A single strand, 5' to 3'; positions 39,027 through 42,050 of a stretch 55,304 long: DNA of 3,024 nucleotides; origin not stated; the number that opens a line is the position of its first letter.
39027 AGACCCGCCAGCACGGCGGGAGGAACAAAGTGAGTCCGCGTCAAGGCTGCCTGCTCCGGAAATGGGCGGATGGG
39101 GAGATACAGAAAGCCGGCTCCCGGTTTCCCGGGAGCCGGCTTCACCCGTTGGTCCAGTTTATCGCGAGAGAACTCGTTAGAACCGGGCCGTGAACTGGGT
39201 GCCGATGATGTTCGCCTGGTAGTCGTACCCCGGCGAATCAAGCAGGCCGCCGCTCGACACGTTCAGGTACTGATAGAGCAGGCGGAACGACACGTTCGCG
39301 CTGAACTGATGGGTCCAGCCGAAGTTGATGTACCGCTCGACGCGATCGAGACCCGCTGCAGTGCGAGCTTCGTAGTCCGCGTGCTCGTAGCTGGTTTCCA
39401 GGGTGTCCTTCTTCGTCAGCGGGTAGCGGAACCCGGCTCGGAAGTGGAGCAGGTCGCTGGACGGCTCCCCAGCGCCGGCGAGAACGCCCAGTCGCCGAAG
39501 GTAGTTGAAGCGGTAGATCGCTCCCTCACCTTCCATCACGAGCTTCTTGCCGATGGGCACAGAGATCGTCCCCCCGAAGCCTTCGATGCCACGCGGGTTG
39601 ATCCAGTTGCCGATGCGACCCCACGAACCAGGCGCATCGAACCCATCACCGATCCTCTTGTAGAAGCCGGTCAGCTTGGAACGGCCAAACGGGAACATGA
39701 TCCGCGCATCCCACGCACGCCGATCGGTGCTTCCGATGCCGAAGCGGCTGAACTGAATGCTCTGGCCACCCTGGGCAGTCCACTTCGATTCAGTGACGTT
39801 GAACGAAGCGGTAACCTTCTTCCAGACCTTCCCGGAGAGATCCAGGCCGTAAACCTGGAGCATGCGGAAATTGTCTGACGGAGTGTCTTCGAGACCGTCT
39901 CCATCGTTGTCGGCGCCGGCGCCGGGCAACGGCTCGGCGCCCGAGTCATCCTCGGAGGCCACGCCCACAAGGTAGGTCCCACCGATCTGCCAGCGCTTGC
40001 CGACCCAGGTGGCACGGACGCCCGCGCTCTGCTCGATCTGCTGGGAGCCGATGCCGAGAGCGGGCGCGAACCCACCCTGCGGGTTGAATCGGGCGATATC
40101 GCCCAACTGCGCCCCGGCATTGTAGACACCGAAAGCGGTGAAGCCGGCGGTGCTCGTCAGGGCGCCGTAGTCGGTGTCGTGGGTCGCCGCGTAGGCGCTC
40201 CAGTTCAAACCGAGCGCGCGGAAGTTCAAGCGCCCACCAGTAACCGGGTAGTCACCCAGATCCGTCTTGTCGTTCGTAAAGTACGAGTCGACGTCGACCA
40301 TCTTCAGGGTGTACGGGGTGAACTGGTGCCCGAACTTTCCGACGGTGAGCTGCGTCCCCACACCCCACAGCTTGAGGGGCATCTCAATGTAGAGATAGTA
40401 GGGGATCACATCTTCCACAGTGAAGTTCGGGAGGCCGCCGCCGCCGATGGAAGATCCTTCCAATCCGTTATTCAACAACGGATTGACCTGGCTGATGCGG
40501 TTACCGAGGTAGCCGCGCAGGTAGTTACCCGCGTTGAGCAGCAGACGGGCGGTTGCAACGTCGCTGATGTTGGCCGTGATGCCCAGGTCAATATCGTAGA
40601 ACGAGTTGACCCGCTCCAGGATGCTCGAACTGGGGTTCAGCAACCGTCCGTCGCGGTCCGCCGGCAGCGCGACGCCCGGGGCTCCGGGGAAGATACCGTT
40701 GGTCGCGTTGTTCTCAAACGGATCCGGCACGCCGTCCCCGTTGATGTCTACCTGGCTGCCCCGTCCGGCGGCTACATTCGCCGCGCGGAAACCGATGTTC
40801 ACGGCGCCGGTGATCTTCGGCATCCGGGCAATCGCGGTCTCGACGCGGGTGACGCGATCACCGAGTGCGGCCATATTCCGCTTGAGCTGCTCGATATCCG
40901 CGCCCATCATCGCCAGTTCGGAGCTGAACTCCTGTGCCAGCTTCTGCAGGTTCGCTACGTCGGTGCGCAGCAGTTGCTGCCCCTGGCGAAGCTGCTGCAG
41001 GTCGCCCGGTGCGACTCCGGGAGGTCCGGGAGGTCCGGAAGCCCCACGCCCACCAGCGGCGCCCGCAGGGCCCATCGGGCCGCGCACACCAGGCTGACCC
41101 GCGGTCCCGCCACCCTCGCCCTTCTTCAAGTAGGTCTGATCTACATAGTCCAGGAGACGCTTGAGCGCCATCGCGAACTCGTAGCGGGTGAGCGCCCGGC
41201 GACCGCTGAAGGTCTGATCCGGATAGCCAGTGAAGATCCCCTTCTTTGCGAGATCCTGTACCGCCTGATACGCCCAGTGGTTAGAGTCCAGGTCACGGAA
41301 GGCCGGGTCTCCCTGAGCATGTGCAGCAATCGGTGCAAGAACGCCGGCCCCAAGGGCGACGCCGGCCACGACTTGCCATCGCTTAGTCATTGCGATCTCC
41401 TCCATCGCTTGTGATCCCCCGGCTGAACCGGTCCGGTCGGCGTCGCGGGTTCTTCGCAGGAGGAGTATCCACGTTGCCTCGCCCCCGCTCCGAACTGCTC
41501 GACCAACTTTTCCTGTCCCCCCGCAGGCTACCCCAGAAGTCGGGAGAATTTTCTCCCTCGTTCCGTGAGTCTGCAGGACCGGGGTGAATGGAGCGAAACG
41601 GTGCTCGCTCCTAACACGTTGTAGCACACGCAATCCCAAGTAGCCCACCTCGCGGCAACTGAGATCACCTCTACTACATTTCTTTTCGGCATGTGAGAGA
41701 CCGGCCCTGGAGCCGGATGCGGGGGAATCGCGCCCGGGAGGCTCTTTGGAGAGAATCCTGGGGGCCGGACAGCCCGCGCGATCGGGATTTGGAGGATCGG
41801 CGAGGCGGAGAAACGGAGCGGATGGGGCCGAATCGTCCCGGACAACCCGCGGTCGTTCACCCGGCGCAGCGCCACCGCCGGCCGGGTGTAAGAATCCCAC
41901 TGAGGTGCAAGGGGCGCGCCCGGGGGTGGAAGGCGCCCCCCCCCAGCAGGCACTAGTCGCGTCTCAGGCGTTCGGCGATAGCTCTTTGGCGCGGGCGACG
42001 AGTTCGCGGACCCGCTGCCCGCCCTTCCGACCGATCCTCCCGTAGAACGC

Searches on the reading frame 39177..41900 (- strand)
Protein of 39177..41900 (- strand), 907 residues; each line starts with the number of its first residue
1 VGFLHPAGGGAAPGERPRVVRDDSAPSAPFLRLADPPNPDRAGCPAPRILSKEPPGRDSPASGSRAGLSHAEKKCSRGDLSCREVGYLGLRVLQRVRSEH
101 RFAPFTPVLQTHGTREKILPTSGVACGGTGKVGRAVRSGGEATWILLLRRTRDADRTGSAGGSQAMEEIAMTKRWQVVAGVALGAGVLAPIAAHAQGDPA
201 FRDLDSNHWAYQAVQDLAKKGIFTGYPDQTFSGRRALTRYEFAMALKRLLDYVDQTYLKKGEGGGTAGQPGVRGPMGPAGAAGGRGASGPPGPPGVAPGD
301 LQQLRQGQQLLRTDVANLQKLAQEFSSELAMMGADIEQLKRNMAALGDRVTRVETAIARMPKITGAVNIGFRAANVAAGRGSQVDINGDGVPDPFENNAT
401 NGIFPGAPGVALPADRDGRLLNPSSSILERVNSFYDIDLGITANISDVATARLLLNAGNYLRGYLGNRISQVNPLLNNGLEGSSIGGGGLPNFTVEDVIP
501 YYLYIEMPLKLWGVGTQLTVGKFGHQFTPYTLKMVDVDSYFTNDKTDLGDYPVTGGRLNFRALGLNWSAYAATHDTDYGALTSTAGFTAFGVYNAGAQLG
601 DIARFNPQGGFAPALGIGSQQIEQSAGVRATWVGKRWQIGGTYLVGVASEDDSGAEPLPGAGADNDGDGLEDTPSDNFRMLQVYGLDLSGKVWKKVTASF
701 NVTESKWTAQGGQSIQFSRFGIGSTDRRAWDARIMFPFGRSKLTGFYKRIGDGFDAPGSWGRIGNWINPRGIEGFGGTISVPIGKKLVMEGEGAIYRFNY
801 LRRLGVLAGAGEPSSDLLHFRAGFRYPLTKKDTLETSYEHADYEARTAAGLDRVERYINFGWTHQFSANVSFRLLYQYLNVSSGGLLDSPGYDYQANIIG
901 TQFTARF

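Call 66: search_protein_families(library=pfam, proteins=[window:39177-41900:-], max_evalue=0.00001)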
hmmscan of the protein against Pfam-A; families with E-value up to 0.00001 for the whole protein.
window:39177-41900:- (907 aa): 1 family
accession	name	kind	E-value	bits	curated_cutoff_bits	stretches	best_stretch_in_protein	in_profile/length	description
PF00395.25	SLH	-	3.4e-10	40.1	20.8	1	201-243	2-44/44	S-layer homology domain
